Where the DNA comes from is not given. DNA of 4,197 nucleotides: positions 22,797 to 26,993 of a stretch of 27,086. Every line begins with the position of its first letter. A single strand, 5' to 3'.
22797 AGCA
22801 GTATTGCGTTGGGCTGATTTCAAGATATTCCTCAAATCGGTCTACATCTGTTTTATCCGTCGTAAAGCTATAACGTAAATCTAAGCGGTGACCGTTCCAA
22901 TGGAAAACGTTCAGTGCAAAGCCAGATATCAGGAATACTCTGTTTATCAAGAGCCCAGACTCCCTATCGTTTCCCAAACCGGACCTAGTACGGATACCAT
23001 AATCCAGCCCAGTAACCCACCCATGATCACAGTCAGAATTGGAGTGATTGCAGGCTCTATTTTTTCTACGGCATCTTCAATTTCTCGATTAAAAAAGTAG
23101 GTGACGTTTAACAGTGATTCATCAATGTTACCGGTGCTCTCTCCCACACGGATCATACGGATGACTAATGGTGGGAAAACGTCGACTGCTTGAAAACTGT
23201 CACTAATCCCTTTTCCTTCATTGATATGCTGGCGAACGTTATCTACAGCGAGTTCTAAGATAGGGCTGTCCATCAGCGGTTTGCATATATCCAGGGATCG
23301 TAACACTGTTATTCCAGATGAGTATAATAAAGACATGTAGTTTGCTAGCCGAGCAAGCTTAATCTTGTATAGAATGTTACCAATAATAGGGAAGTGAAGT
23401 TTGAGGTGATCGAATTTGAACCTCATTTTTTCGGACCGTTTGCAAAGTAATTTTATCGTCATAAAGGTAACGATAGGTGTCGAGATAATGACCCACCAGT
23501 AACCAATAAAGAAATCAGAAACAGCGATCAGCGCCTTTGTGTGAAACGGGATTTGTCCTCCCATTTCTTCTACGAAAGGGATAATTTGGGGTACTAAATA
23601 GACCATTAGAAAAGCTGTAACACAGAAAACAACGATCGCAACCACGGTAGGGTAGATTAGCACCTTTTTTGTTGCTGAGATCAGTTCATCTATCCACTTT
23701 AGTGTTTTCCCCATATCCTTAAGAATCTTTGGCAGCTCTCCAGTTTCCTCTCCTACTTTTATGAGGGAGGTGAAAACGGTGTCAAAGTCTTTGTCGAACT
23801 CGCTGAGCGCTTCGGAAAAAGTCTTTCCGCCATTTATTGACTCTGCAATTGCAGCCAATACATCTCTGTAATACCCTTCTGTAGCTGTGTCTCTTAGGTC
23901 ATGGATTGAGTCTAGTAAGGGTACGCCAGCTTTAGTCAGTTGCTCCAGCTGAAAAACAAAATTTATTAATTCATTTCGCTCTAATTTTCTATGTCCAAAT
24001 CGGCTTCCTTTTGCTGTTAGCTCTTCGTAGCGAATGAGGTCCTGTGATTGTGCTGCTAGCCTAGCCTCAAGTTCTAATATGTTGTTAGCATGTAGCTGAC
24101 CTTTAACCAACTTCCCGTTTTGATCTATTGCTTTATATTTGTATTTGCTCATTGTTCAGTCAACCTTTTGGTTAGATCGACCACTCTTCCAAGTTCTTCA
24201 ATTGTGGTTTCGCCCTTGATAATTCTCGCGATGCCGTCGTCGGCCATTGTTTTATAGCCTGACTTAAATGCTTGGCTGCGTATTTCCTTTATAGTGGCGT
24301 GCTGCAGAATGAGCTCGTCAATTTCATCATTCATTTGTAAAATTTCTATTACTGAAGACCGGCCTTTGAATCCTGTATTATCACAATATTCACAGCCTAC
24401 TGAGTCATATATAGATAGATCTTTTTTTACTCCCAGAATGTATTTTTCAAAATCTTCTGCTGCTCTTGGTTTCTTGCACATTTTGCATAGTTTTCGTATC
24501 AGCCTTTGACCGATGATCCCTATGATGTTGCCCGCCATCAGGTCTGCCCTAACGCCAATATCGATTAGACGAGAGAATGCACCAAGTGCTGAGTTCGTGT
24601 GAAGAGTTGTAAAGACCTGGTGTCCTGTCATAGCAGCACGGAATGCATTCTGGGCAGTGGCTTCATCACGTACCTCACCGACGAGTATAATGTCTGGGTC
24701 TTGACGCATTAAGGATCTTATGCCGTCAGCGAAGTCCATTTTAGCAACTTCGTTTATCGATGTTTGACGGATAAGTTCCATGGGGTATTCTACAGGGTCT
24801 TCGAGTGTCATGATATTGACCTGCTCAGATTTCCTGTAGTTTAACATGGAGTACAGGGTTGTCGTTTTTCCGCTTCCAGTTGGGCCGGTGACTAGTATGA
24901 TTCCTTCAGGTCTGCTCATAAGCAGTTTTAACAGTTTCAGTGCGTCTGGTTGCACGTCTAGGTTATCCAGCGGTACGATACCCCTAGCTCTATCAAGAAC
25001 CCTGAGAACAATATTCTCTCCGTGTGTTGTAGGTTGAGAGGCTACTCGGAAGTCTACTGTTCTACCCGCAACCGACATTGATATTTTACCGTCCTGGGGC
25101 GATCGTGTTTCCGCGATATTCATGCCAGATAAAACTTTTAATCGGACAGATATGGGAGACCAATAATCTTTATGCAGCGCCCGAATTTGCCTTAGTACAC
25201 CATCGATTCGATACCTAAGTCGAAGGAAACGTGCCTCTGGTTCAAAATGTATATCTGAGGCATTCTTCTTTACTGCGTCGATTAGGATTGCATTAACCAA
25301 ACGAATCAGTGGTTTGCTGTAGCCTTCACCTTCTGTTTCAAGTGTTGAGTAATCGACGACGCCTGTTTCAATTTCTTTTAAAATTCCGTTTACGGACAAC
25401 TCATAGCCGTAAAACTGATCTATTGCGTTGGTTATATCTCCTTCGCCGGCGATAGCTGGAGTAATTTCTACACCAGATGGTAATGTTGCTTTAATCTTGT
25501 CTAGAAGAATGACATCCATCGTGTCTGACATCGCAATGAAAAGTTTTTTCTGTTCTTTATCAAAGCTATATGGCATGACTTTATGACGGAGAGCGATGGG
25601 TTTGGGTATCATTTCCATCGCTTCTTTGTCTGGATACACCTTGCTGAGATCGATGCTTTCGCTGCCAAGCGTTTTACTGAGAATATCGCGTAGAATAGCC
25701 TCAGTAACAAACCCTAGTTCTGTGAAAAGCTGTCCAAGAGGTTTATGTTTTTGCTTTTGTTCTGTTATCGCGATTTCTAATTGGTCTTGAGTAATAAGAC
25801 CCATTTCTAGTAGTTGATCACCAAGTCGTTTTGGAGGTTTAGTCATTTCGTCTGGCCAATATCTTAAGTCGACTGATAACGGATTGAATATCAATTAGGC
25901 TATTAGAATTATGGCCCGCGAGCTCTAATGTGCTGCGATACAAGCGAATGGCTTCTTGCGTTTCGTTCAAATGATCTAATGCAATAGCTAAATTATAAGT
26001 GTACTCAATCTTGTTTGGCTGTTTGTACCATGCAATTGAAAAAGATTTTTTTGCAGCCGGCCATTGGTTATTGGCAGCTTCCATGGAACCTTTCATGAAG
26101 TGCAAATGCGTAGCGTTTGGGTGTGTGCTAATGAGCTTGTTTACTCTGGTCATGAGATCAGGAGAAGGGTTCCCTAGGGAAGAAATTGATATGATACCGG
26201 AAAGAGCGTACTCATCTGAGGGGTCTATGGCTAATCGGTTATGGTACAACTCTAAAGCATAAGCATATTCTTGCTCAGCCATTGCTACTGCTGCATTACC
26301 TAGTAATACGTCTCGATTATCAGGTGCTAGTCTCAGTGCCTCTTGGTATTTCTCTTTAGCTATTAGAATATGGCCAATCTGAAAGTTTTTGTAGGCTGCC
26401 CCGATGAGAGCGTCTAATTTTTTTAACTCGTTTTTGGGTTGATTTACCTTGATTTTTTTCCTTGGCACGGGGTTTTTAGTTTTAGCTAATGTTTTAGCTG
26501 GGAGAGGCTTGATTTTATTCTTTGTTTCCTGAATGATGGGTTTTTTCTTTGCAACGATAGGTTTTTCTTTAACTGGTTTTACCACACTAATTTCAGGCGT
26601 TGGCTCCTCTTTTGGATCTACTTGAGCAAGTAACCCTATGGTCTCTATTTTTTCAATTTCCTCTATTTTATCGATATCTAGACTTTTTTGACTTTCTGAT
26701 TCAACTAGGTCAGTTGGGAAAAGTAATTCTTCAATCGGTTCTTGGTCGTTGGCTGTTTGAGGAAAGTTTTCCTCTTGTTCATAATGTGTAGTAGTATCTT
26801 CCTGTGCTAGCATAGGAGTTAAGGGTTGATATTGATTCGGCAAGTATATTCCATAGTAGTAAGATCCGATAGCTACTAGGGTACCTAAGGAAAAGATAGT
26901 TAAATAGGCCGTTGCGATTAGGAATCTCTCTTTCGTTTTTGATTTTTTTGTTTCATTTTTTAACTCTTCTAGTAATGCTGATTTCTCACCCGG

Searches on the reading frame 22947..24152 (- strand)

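Call 70: search_protein_families(library=pfam, proteins=[window:22947-24152:-], max_evalue=0.001)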
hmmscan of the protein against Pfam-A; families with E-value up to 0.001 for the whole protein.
window:22947-24152:- (401 aa): 1 family
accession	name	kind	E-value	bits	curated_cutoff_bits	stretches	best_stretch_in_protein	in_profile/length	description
PF00482.28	T2SSF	-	2.6e-45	153.9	25.2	2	68-188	4-125/125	Type II secretion system (T2SS), protein F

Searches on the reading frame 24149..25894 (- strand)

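Call 70: search_protein_families(library=pfam, proteins=[window:24149-25894:-], max_evalue=0.001)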
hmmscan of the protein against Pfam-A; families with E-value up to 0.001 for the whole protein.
window:24149-25894:- (581 aa): 4 families
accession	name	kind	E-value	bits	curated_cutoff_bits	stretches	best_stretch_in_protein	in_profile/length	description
PF00437.27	T2SSE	-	1e-120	403.2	24.9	1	193-568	5-368/370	Type II/IV secretion system protein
PF05157.20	MshEN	-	4.2e-14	52.7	23.1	1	77-167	2-89/90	MshEN domain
PF13173.12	AAA_14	-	0.00025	21.5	27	1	331-382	3-53/129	AAA domain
PF13401.12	AAA_22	-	0.00029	21.6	27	1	329-367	4-44/130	AAA domain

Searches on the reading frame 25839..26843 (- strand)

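Call 70: search_protein_families(library=pfam, proteins=[window:25839-26843:-], max_evalue=0.001)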
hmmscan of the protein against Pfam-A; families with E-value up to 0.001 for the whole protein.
window:25839-26843:- (334 aa): 12 families
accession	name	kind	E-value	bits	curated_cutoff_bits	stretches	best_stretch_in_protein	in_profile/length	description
PF07719.23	TPR_2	-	3.9e-07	30.1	27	0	281-311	3-33/34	Tetratricopeptide repeat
PF13176.12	TPR_7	-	9.6e-07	28.9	27.9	0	283-311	3-31/36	Tetratricopeptide repeat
PF13432.12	TPR_16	-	2.3e-06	28.4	32.7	0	255-309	7-61/65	Tetratricopeptide repeat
PF00515.34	TPR_1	-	1.1e-05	25.4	27.8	0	283-310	5-32/34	Tetratricopeptide repeat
PF04733.20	Coatomer_E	-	5.8e-05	23.1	21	0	173-245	197-270/290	Coatomer epsilon subunit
PF13371.12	TPR_9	-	0.0001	22.7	35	0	153-179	39-65/73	Tetratricopeptide repeat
PF24575.1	TPR_Slam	-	0.00013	22.8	35.2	0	162-210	34-80/104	Surface lipoprotein assembly modifier, N-terminal TPR repeats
PF13428.12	TPR_14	-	0.00022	22.1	23.5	0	283-312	5-34/44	Tetratricopeptide repeat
PF14559.12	TPR_19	-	0.00022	21.9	25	0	162-213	10-61/68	Tetratricopeptide repeat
PF23914.1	TPR_CcmH_CycH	-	0.00051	20.4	42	0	161-215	68-125/158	Cytochrome c-type biogenesis protein H TPR domain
PF13431.12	TPR_17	-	0.00075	20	24.4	0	274-299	8-33/34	Tetratricopeptide repeat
PF13424.12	TPR_12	-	0.00081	20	30.1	0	275-309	41-75/77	Tetratricopeptide repeat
